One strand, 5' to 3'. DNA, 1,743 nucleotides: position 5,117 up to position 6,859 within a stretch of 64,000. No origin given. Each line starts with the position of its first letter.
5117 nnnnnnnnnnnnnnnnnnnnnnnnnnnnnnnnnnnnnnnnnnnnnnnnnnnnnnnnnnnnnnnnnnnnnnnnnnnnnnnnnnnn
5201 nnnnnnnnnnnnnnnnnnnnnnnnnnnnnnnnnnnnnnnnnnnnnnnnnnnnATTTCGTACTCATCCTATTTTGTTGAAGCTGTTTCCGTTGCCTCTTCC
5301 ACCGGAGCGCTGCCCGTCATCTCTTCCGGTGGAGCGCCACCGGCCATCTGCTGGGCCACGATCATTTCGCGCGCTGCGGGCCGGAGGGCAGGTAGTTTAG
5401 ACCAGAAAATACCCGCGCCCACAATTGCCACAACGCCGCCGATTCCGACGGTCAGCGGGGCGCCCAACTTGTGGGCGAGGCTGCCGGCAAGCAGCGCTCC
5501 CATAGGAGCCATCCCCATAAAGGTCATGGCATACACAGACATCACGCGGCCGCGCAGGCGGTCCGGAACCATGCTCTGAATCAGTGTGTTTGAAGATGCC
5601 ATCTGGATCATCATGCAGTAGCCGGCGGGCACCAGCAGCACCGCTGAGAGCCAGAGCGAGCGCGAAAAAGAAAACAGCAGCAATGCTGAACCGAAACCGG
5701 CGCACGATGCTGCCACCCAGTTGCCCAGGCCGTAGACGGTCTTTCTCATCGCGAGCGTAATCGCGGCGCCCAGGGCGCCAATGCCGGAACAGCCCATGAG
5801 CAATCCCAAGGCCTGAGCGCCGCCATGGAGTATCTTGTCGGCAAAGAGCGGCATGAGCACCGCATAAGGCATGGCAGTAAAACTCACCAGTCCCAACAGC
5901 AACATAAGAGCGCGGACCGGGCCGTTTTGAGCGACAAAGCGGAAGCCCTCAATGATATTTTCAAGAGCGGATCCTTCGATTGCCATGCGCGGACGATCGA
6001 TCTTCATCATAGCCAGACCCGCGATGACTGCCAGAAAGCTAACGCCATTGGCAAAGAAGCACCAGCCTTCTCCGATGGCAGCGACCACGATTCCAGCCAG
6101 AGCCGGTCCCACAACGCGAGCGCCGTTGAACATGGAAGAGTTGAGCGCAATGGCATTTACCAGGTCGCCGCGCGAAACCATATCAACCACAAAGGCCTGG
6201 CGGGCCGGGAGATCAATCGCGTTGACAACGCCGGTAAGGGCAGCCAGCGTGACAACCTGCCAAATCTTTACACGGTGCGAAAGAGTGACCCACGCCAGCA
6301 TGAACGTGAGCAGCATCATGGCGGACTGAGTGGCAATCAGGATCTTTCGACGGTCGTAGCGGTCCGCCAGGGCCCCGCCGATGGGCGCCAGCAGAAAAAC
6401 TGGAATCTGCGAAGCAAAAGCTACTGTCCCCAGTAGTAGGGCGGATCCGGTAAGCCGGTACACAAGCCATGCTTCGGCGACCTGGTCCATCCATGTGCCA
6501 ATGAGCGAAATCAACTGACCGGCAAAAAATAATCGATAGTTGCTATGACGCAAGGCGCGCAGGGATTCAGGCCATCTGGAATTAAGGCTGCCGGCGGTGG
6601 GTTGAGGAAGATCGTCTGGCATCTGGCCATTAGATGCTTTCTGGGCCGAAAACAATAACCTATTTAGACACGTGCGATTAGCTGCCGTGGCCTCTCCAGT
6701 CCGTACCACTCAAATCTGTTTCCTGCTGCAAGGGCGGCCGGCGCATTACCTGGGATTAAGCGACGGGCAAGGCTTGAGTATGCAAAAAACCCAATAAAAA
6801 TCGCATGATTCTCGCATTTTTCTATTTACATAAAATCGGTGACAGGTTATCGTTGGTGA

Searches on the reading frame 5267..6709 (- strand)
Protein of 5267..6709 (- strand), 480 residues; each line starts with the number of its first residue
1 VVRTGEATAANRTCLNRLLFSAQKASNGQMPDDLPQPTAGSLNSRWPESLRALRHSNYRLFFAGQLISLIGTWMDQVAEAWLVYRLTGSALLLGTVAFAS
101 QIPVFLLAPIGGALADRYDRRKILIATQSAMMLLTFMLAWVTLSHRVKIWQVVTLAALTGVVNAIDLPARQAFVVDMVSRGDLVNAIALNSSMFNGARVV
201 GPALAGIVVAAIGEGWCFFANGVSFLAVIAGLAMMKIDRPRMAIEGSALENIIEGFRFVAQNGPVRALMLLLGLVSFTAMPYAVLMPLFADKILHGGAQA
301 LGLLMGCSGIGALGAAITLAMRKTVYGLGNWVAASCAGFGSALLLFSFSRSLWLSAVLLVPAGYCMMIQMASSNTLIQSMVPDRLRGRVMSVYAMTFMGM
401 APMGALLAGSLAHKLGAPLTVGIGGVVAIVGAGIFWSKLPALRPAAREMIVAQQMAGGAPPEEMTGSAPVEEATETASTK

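Call 8: search_protein_families(library=pfam, proteins=[window:5267-6709:-], max_evalue=0.00001)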
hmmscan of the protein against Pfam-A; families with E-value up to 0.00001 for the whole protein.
window:5267-6709:- (480 aa): 2 families
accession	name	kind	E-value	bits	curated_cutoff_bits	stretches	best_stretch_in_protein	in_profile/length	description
PF05977.19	MFS_3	-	4.7e-64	217.1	27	1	51-442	5-398/524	Transmembrane secretion effector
PF07690.21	MFS_1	-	4e-38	131.7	33.4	2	62-403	2-345/347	Major Facilitator Superfamily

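Call 65: search_protein_families(library=ncbifam, proteins=[window:5267-6709:-], max_evalue=0.001)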
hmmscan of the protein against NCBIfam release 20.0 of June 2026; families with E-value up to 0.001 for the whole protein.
window:5267-6709:- (480 aa): 11 families
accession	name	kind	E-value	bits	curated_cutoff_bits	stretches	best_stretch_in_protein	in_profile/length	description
TIGR00900.1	2A0121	subfamily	4.6e-61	207.2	319.6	1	58-416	1-364/364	H+ Antiporter protein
NF007792.0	PRK10489.1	equivalog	1.9e-48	165.5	324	1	54-450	15-410/419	enterobactin transporter EntS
NF000246.1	macrolide_MefC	exception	8.9e-22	77.7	870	1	57-431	9-388/407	macrolide efflux MFS transporter Mef(C)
NF052575.1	MFS_efflux_Tap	equivalog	5.1e-20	71.8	625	1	60-443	8-398/401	multidrug efflux MFS transporter Tap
NF012178.0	tet_MFS_V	exception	7.6e-19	68.1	640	1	52-433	4-392/409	tetracycline efflux MFS transporter Tet(V)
NF000245.1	macrolide_MefA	exception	1.9e-16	60.1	675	1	59-430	12-388/405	macrolide efflux MFS transporter Mef(A)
TIGR00880.1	2_A_01_02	superfamily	8.5e-14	51.9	131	1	104-233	11-135/141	multidrug resistance protein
NF006386.0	PRK08633.1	equivalog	4.1e-10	38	1221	1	92-441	48-412/1147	acyl-[ACP]--phospholipid O-acyltransferase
NF000051.1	macrolide_MefB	exception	1.6e-08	33.9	800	1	58-432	11-389/409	macrolide efflux MFS transporter Mef(B)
TIGR00881.1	2A0104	subfamily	1.7e-05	24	407.75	0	110-242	49-175/379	phosphoglycerate transporter protein PgtP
NF000154.1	macrolide_MefEN2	exception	0.00015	21.2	800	1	63-417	13-370/401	macrolide efflux MFS transporter Mef(En2)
